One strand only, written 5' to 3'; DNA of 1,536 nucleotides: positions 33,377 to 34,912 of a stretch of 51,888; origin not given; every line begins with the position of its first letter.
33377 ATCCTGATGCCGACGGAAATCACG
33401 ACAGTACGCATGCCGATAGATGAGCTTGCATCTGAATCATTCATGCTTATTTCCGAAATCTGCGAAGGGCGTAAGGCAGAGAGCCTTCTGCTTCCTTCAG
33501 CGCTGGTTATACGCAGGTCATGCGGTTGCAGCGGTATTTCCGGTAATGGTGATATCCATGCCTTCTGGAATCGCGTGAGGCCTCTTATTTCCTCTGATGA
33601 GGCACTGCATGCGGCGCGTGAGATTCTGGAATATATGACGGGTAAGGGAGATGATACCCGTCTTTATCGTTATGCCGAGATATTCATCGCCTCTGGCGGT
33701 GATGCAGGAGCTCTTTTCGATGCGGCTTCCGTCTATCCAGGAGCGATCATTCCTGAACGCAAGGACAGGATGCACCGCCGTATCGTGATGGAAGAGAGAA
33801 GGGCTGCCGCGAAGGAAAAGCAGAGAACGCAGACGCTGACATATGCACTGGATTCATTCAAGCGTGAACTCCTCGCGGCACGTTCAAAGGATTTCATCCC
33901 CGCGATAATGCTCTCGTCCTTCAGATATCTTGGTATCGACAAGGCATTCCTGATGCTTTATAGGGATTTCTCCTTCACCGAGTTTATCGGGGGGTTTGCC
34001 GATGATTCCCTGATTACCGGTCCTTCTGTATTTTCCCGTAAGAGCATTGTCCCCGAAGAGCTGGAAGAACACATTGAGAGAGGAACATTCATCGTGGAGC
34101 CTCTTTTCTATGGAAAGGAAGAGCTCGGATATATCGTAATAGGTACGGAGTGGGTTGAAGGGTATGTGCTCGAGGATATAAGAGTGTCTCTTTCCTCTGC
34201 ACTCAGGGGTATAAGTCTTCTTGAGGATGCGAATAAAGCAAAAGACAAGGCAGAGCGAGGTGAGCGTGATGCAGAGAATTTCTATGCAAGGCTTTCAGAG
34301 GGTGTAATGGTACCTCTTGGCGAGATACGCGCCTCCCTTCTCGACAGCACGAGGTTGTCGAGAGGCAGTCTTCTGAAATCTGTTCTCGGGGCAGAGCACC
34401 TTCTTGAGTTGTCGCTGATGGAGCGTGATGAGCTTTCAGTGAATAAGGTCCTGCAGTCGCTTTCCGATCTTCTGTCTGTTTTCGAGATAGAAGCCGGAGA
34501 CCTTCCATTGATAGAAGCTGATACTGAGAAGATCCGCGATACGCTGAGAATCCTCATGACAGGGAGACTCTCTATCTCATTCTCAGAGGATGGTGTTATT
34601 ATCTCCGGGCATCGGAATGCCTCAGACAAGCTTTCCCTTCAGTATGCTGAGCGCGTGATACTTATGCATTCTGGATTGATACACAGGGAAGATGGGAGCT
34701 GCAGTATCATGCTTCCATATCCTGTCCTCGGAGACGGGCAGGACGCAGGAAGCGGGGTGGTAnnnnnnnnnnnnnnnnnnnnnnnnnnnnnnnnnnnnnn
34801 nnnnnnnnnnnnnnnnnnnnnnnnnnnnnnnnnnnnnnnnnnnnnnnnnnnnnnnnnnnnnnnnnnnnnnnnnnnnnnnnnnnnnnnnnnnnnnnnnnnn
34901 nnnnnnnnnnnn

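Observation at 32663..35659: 998-aa soluble regulator that looks like a fossilised hybrid two-component system with Glu in place of the phospho-accepting His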

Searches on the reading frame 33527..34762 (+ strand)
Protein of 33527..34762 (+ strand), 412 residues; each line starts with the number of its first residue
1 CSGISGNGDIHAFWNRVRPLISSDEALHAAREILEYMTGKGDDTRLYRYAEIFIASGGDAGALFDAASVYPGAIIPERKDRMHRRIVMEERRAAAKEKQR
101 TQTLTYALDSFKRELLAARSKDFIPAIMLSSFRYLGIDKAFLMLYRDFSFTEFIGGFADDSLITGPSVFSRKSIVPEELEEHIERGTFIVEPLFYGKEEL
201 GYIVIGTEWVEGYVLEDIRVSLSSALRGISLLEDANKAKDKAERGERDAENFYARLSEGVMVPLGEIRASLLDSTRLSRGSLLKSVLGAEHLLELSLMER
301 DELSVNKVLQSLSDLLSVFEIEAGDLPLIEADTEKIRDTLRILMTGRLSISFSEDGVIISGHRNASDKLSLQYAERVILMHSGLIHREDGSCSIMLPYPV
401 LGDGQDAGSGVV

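Call 59: search_protein_representatives(protein=window:33527-34762:+)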
Query: 412 residues. Proteins with E-value up to 0.001 (for the whole library): 180; up to 1e-10: 79; up to 1e-30: 14. The best 150 are listed.
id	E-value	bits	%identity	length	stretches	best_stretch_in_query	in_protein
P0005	2.2e-165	566.9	100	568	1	143-412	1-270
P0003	6.6e-160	548.9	63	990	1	1-411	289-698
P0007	4.5e-107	375.0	50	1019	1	13-412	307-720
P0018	2.1e-70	254.3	41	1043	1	10-410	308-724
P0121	1.6e-65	238.2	44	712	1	77-410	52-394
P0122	7.7e-63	229.4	38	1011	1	12-410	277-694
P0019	4.6e-61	223.6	42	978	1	56-404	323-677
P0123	1.6e-46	175.7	37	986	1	80-403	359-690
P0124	3.6e-35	138.3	36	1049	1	86-365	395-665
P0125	3.7e-35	138.3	32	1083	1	44-403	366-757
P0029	1.8e-34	136.0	33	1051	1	81-403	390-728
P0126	5.6e-34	134.4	35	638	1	108-406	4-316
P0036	2.7e-31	125.6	33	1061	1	46-402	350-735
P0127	8.3e-31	124.0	33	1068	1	100-410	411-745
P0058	1.4e-30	123.2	32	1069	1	85-411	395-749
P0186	4.2e-10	55.8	30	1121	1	90-328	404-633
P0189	1.1e-09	54.4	27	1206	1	93-272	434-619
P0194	9.1e-09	51.4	35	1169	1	108-320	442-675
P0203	1.9e-07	47.1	33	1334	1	108-323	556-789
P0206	6.6e-07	45.3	29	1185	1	90-267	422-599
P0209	1.2e-06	44.5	30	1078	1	117-339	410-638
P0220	7.3e-06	41.8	27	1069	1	113-271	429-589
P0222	7.7e-06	41.8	30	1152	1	105-328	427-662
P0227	1.8e-05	40.5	30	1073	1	152-278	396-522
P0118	2.2e-05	40.2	27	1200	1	91-284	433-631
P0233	4.1e-05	39.4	29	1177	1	84-267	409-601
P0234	4.7e-05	39.2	26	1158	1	109-307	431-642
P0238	5.7e-05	38.9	30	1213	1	169-267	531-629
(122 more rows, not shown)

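Call 61: search_protein_families(library=pfam, proteins=[P0194, P0203, P0206, P0222, P0233, P0234, P0189, P0227], max_evalue=0.0001)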
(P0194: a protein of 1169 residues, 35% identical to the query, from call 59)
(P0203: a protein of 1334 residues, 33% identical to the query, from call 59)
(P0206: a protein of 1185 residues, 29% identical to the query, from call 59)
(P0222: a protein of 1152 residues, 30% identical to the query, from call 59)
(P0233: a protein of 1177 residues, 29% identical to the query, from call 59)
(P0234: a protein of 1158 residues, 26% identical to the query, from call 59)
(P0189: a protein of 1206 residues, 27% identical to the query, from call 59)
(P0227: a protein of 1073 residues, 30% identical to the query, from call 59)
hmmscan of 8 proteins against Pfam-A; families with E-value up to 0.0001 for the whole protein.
P0194 (1169 aa): 7 families
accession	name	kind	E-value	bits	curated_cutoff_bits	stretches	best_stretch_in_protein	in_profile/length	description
PF02518.31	HATPase_c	-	4.5e-26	91.9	26.4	1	703-808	2-110/111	Histidine kinase-, DNA gyrase B-, and HSP90-like ATPase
PF12833.13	HTH_18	-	3.6e-24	85.3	33.6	1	1090-1168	2-80/80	Helix-turn-helix domain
PF13377.12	Peripla_BP_3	-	1.3e-22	81.1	26.5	1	128-291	3-167/167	Periplasmic binding protein-like domain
PF00512.31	HisKA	-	1.1e-16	61.1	26.9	1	594-653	2-64/66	His Kinase A (phospho-acceptor) domain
PF00165.29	HTH_AraC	-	5.8e-16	58.6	26.6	1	1131-1166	7-41/42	Bacterial regulatory helix-turn-helix proteins, AraC family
PF00072.30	Response_reg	-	5.2e-12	46.3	30.2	1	936-1019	1-80/111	Response regulator receiver domain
PF00532.27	Peripla_BP_1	-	5e-10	39.8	22.2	1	94-275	77-266/281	Periplasmic binding proteins and sugar binding domain of LacI family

P0203 (1334 aa): 7 families
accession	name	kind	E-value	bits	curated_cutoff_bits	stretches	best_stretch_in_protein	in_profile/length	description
PF12833.13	HTH_18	-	2.9e-24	85.6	33.6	1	1252-1330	1-79/80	Helix-turn-helix domain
PF13377.12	Peripla_BP_3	-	3.8e-24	86.1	26.5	1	138-298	5-167/167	Periplasmic binding protein-like domain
PF02518.31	HATPase_c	-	5.8e-24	85.1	26.4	1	812-928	2-110/111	Histidine kinase-, DNA gyrase B-, and HSP90-like ATPase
PF00165.29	HTH_AraC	-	1.9e-16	60.2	26.6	1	1301-1329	14-41/42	Bacterial regulatory helix-turn-helix proteins, AraC family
PF00072.30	Response_reg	-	5.6e-16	59.1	30.2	1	1099-1188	1-86/111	Response regulator receiver domain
PF00512.31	HisKA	-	8.1e-08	32.6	26.9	1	697-764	2-64/66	His Kinase A (phospho-acceptor) domain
PF00532.27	Peripla_BP_1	-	1.6e-06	28.3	22.2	1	105-277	81-261/281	Periplasmic binding proteins and sugar binding domain of LacI family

P0206 (1185 aa): 7 families
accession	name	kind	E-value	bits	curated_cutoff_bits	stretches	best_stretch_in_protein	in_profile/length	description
PF02518.31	HATPase_c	-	1.8e-25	90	26.4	1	695-798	2-110/111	Histidine kinase-, DNA gyrase B-, and HSP90-like ATPase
PF13377.12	Peripla_BP_3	-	6.3e-23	82.1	26.5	1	142-308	7-167/167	Periplasmic binding protein-like domain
PF12833.13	HTH_18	-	2.3e-22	79.5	33.6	1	1104-1181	1-78/80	Helix-turn-helix domain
PF00165.29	HTH_AraC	-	2.6e-13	50.2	26.6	1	1146-1181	7-41/42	Bacterial regulatory helix-turn-helix proteins, AraC family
PF00072.30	Response_reg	-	4.9e-13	49.7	30.2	1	951-1041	1-87/111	Response regulator receiver domain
PF00532.27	Peripla_BP_1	-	4.9e-06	26.7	22.2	1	17-284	3-266/281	Periplasmic binding proteins and sugar binding domain of LacI family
PF00512.31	HisKA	-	3.1e-05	24.4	26.9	1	581-647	2-64/66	His Kinase A (phospho-acceptor) domain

P0222 (1152 aa): 7 families
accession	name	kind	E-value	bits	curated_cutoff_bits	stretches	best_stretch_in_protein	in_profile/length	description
PF13377.12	Peripla_BP_3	-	7.4e-28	98.1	26.5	1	114-278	2-167/167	Periplasmic binding protein-like domain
PF02518.31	HATPase_c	-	3e-26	92.5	26.4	1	682-790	2-110/111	Histidine kinase-, DNA gyrase B-, and HSP90-like ATPase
PF12833.13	HTH_18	-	2.5e-24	85.8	33.6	1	1073-1150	2-79/80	Helix-turn-helix domain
PF00165.29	HTH_AraC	-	2e-17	63.3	26.6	1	1114-1150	7-42/42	Bacterial regulatory helix-turn-helix proteins, AraC family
PF00072.30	Response_reg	-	1.4e-14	54.6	30.2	1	919-1003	1-81/111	Response regulator receiver domain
PF00532.27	Peripla_BP_1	-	1.3e-12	48.2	22.2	1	85-260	79-265/281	Periplasmic binding proteins and sugar binding domain of LacI family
PF00512.31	HisKA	-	3e-11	43.6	26.9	1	569-632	2-64/66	His Kinase A (phospho-acceptor) domain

P0233 (1177 aa): 7 families
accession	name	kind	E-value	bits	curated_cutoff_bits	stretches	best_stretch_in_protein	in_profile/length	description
PF13377.12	Peripla_BP_3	-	8.3e-28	98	26.5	1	125-283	7-167/167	Periplasmic binding protein-like domain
PF02518.31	HATPase_c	-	1.7e-24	86.8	26.4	1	698-806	2-110/111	Histidine kinase-, DNA gyrase B-, and HSP90-like ATPase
PF12833.13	HTH_18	-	1.7e-22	79.9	33.6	1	1096-1173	2-79/80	Helix-turn-helix domain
PF00165.29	HTH_AraC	-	6.9e-17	61.6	26.6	1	1136-1173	6-42/42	Bacterial regulatory helix-turn-helix proteins, AraC family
PF00072.30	Response_reg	-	2.8e-14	53.7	30.2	1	942-1025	1-80/111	Response regulator receiver domain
PF00532.27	Peripla_BP_1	-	4.8e-14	52.9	22.2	1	21-262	17-261/281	Periplasmic binding proteins and sugar binding domain of LacI family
PF00512.31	HisKA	-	2.6e-13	50.3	26.9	1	583-648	2-64/66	His Kinase A (phospho-acceptor) domain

P0234 (1158 aa): 6 families
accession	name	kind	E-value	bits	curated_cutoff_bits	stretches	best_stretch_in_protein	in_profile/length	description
PF13377.12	Peripla_BP_3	-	2.4e-29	103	26.5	1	136-294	7-167/167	Periplasmic binding protein-like domain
PF02518.31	HATPase_c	-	1.2e-28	100.1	26.4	1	682-790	2-110/111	Histidine kinase-, DNA gyrase B-, and HSP90-like ATPase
PF12833.13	HTH_18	-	1.2e-23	83.6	33.6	1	1076-1154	1-79/80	Helix-turn-helix domain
PF00165.29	HTH_AraC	-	1.8e-15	57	26.6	1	1115-1153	1-41/42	Bacterial regulatory helix-turn-helix proteins, AraC family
PF00072.30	Response_reg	-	3.6e-12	46.9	30.2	1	922-1004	1-79/111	Response regulator receiver domain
PF00512.31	HisKA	-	2.1e-07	31.3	26.9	1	574-634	2-64/66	His Kinase A (phospho-acceptor) domain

P0189 (1206 aa): 7 families
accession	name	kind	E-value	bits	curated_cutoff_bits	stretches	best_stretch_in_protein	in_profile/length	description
PF13377.12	Peripla_BP_3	-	1.1e-27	97.6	26.5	1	136-300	2-167/167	Periplasmic binding protein-like domain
PF02518.31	HATPase_c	-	7.2e-25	88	26.4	1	714-822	2-110/111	Histidine kinase-, DNA gyrase B-, and HSP90-like ATPase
PF12833.13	HTH_18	-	1.7e-22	79.9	33.6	1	1120-1198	1-79/80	Helix-turn-helix domain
PF00532.27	Peripla_BP_1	-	1e-17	65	22.2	1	18-295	3-278/281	Periplasmic binding proteins and sugar binding domain of LacI family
PF00165.29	HTH_AraC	-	1.5e-14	54.1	26.6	1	1163-1198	8-42/42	Bacterial regulatory helix-turn-helix proteins, AraC family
PF00512.31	HisKA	-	3.4e-13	49.9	26.9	1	596-664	2-64/66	His Kinase A (phospho-acceptor) domain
PF00072.30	Response_reg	-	4.8e-07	30.4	30.2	1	967-1048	1-78/111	Response regulator receiver domain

P0227 (1073 aa): 5 families
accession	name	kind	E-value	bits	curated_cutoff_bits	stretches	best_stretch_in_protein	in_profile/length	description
PF13377.12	Peripla_BP_3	-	3.7e-25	89.4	26.5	1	131-294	3-167/167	Periplasmic binding protein-like domain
PF12833.13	HTH_18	-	9.6e-22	77.5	33.6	1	986-1065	1-80/80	Helix-turn-helix domain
PF02518.31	HATPase_c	-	1.1e-18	68.1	26.4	1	633-737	2-110/111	Histidine kinase-, DNA gyrase B-, and HSP90-like ATPase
PF00165.29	HTH_AraC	-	8.2e-14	51.8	26.6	1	1030-1063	9-41/42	Bacterial regulatory helix-turn-helix proteins, AraC family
PF00532.27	Peripla_BP_1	-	4.9e-08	33.2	22.2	1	105-269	85-257/281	Periplasmic binding proteins and sugar binding domain of LacI family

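Call 62: list_cluster_members(proteins=[P0194, P0203, P0206, P0222, P0233, P0234, P0189, P0227, P0109, P0116])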
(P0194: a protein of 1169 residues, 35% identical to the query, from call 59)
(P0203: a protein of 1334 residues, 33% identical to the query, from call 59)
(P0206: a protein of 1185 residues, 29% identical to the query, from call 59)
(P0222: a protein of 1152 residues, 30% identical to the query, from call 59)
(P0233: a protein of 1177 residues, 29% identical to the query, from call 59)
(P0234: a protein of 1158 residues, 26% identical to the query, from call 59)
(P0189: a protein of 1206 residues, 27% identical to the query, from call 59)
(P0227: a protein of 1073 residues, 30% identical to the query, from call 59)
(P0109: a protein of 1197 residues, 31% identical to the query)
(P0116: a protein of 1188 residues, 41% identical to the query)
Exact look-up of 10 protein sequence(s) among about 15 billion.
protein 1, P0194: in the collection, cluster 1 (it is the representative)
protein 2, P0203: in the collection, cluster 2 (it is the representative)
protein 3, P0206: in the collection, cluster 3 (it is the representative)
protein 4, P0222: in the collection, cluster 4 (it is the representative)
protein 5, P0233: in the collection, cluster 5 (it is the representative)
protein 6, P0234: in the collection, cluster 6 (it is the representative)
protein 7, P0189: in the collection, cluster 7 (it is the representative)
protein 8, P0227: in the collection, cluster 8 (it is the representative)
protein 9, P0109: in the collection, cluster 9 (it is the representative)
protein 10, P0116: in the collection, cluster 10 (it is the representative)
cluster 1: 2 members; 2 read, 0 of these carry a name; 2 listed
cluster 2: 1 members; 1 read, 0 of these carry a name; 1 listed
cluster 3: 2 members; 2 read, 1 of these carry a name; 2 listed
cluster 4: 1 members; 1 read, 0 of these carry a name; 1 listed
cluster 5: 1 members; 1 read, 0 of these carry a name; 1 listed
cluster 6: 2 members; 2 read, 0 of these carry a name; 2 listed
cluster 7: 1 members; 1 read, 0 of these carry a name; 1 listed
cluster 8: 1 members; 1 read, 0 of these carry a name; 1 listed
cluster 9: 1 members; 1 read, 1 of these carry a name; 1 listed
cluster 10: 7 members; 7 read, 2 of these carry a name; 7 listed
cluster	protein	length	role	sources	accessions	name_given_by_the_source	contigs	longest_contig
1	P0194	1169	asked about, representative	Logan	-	-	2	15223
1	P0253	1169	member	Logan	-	-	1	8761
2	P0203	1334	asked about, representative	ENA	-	-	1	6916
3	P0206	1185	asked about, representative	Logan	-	-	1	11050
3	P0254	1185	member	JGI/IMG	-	signal transduction histidine kinase/DNA-binding LacI/PurR family transcriptional ...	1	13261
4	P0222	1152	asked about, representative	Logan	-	-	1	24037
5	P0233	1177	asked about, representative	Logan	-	-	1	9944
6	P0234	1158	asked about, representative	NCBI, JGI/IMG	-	-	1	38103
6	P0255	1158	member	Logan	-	-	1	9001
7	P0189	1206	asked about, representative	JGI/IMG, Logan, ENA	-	-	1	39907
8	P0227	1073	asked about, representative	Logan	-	-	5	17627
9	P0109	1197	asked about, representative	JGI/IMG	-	signal transduction histidine kinase/DNA-binding LacI/PurR family transcriptional ...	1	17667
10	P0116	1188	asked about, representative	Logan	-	-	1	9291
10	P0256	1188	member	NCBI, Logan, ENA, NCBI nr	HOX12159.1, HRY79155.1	MAG TPA: substrate-binding domain-containing protein [Spirochaetia bacterium] | substrate-binding domain-containing protein [Spirochaetales bacterium]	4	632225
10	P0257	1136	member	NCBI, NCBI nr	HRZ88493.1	MAG TPA: substrate-binding domain-containing protein, partial [Spirochaetia bacterium] | substrate-binding domain-containing protein [Spirochaetia bacterium]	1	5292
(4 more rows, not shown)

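Call 78: search_protein_families(library=pfam, proteins=[P0220, P0209, P0238, P0186], max_evalue=0.001)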
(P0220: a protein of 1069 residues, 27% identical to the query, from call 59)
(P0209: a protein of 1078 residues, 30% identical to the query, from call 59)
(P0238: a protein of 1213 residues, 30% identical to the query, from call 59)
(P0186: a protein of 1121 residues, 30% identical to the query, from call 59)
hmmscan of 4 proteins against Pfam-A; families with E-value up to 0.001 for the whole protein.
P0220 (1069 aa): 6 families
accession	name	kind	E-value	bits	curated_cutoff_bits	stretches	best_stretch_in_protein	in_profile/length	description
PF13377.12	Peripla_BP_3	-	3.4e-28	99.2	26.5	1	133-293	5-167/167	Periplasmic binding protein-like domain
PF12833.13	HTH_18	-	5.9e-23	81.4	33.6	1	939-1017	1-79/80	Helix-turn-helix domain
PF00165.29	HTH_AraC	-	3e-15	56.4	26.6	2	978-1016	1-41/42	Bacterial regulatory helix-turn-helix proteins, AraC family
PF00532.27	Peripla_BP_1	-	3.7e-10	40.2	22.2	1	10-272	2-261/281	Periplasmic binding proteins and sugar binding domain of LacI family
PF13407.12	Peripla_BP_4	-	3.5e-05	23.9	35.1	1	111-275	94-257/258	Periplasmic binding protein domain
PF00512.31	HisKA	-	0.00037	20.9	26.9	0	568-628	3-62/66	His Kinase A (phospho-acceptor) domain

P0209 (1078 aa): 5 families
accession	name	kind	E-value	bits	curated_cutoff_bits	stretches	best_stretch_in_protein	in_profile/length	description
PF12833.13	HTH_18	-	1.9e-26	92.6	33.6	1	997-1075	1-79/80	Helix-turn-helix domain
PF13377.12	Peripla_BP_3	-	1.5e-25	90.7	26.5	1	104-263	6-167/167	Periplasmic binding protein-like domain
PF00165.29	HTH_AraC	-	4.9e-17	62.1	26.6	2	1038-1075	6-42/42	Bacterial regulatory helix-turn-helix proteins, AraC family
PF02518.31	HATPase_c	-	1e-05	26.4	26.4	1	646-737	17-110/111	Histidine kinase-, DNA gyrase B-, and HSP90-like ATPase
PF00532.27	Peripla_BP_1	-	0.00042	20.3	22.2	1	40-241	56-260/281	Periplasmic binding proteins and sugar binding domain of LacI family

P0238 (1213 aa): 7 families
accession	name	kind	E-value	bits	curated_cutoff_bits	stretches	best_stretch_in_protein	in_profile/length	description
PF13377.12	Peripla_BP_3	-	9.3e-32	110.8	26.5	1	140-301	5-167/167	Periplasmic binding protein-like domain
PF12833.13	HTH_18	-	8.8e-31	106.5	33.6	1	1131-1210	1-80/80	Helix-turn-helix domain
PF02518.31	HATPase_c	-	5.5e-26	91.6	26.4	1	724-835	1-109/111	Histidine kinase-, DNA gyrase B-, and HSP90-like ATPase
PF00165.29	HTH_AraC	-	2.1e-24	85.6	26.6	2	1172-1208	6-41/42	Bacterial regulatory helix-turn-helix proteins, AraC family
PF00072.30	Response_reg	-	3e-22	79.3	30.2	1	980-1085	2-102/111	Response regulator receiver domain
PF00512.31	HisKA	-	3.2e-16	59.6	26.9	1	611-677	2-65/66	His Kinase A (phospho-acceptor) domain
PF00532.27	Peripla_BP_1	-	4.1e-14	53.2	22.2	1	64-295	44-277/281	Periplasmic binding proteins and sugar binding domain of LacI family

P0186 (1121 aa): 6 families
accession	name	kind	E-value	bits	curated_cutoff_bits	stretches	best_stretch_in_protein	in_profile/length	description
PF13377.12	Peripla_BP_3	-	2.8e-23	83.3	26.5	1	124-280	9-167/167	Periplasmic binding protein-like domain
PF12833.13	HTH_18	-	3.5e-20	72.5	33.6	1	1035-1113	1-79/80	Helix-turn-helix domain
PF00165.29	HTH_AraC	-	7.3e-17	61.5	26.6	1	1074-1112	1-41/42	Bacterial regulatory helix-turn-helix proteins, AraC family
PF00532.27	Peripla_BP_1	-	1.2e-14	55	22.2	1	11-272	16-275/281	Periplasmic binding proteins and sugar binding domain of LacI family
PF00512.31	HisKA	-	1.1e-05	25.8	26.9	1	561-627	2-64/66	His Kinase A (phospho-acceptor) domain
PF13407.12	Peripla_BP_4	-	0.00013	22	35.1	1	117-262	116-257/258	Periplasmic binding protein domain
